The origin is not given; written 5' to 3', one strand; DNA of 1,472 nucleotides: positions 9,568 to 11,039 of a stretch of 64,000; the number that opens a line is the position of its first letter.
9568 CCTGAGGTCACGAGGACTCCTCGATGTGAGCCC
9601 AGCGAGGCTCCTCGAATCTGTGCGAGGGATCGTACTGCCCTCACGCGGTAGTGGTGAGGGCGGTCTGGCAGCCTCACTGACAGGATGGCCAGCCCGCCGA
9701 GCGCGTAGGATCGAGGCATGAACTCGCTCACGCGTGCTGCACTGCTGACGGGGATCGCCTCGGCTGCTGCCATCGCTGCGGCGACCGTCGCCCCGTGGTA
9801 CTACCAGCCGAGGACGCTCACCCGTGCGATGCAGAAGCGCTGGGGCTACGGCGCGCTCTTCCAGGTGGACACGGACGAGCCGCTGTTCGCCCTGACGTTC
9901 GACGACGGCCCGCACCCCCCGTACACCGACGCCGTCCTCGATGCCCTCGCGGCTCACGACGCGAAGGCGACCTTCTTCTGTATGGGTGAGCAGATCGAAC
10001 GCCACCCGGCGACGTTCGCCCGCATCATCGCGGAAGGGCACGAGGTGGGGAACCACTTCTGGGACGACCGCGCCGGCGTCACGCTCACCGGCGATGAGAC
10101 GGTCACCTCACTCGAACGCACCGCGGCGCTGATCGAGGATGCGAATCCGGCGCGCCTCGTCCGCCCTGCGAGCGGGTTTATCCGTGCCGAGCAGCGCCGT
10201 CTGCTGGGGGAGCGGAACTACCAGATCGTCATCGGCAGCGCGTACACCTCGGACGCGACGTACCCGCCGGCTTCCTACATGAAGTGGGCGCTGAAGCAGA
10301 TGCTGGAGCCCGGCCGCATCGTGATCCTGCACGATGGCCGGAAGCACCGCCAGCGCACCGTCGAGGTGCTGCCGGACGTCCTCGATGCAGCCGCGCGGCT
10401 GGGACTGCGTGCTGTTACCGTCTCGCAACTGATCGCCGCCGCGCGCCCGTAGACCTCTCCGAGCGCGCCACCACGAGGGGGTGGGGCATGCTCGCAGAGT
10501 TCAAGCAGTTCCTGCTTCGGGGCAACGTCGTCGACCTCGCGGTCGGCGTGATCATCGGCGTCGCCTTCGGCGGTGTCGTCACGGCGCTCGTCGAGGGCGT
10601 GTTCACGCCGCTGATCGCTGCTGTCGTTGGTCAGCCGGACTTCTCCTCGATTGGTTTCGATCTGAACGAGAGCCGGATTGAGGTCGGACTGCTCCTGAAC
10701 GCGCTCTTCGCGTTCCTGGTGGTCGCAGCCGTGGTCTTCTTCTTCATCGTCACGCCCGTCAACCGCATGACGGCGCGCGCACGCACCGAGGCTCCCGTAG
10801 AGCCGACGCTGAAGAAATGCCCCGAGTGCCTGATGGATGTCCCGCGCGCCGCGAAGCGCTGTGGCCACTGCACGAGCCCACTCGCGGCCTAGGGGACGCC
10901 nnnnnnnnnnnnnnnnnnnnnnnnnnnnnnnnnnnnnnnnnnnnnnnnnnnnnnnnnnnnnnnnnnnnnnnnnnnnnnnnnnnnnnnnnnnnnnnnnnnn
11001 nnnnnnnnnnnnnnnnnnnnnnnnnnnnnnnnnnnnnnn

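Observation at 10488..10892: MscL with an appended C-terminal CxxC...CxxC zinc ribbon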

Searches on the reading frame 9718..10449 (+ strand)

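Call 3: search_protein_families(library=pfam, proteins=[window:9718-10449:+], max_evalue=1)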
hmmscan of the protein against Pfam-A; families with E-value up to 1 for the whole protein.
window:9718-10449:+ (244 aa): 2 families
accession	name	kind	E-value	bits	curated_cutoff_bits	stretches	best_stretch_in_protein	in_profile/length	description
PF01522.26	Polysacc_deac_1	-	1.1e-22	80.7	23.1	1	50-169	2-122/124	Polysaccharide deacetylase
PF13663.11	DUF4148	-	0.44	11.4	27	0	1-37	1-39/62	Domain of unknown function (DUF4148)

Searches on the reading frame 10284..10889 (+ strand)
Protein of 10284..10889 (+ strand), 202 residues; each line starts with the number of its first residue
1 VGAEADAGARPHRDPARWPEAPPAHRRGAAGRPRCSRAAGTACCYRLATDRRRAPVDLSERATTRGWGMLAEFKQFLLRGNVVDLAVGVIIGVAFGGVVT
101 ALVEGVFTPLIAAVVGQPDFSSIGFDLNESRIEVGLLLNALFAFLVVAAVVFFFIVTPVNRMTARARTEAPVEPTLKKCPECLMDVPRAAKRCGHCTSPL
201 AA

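Call 3: search_protein_families(library=pfam, proteins=[window:10284-10889:+], max_evalue=1)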
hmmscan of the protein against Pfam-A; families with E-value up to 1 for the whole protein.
window:10284-10889:+ (202 aa): 6 families
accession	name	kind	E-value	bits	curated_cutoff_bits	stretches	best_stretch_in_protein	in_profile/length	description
PF01741.23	MscL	-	7.5e-32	110.7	27.4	1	69-186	1-118/123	Large-conductance mechanosensitive channel, MscL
PF10571.15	UPF0547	-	0.0015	19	29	1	177-196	1-20/26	Uncharacterised protein family UPF0547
PF12773.13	DZR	-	0.016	15.8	27.3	1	179-200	1-22/45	Double zinc ribbon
PF20990.2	DUF2207_C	-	0.14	12.3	33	1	86-167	144-197/247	Predicted membrane protein (DUF2207) C-terminal domain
PF02361.21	CbiQ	-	0.15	12.1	25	1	87-167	57-130/216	Cobalt transport protein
PF04612.17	T2SSM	-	0.22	12.2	27.8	1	140-171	20-51/160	Type II secretion system (T2SS), protein M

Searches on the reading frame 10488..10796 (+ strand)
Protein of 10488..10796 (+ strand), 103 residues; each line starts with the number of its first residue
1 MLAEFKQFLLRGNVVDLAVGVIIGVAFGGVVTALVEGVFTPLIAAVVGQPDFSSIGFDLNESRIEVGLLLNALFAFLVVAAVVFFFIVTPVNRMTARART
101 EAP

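Call 16: search_protein_representatives(protein=window:10488-10796:+)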
Query: 103 residues. Proteins with E-value up to 0.001 (for the whole library): 12180; up to 1e-10: 2676; up to 1e-30: 1. The best 150 are listed.
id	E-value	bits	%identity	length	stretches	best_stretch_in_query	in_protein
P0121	3.8e-31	123.5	82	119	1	22-103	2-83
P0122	5.4e-30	119.8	57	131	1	2-100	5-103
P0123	1.1e-29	118.8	61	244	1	1-103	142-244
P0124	1.4e-29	118.4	62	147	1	4-103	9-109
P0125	2.1e-29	117.9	60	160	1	2-103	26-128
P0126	5.0e-29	116.7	57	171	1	1-102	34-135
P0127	1.6e-28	115.1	56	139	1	4-100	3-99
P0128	3.0e-28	114.2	60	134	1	1-103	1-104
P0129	4.4e-28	113.7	57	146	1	3-103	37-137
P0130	4.9e-28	113.5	60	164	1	1-100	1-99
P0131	5.4e-28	113.4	60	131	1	1-97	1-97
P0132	9.5e-28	112.6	59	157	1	1-99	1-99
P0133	1.2e-27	112.3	58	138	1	2-103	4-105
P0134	1.4e-27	112.0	55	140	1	1-100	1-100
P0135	1.5e-27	112.0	56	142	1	1-103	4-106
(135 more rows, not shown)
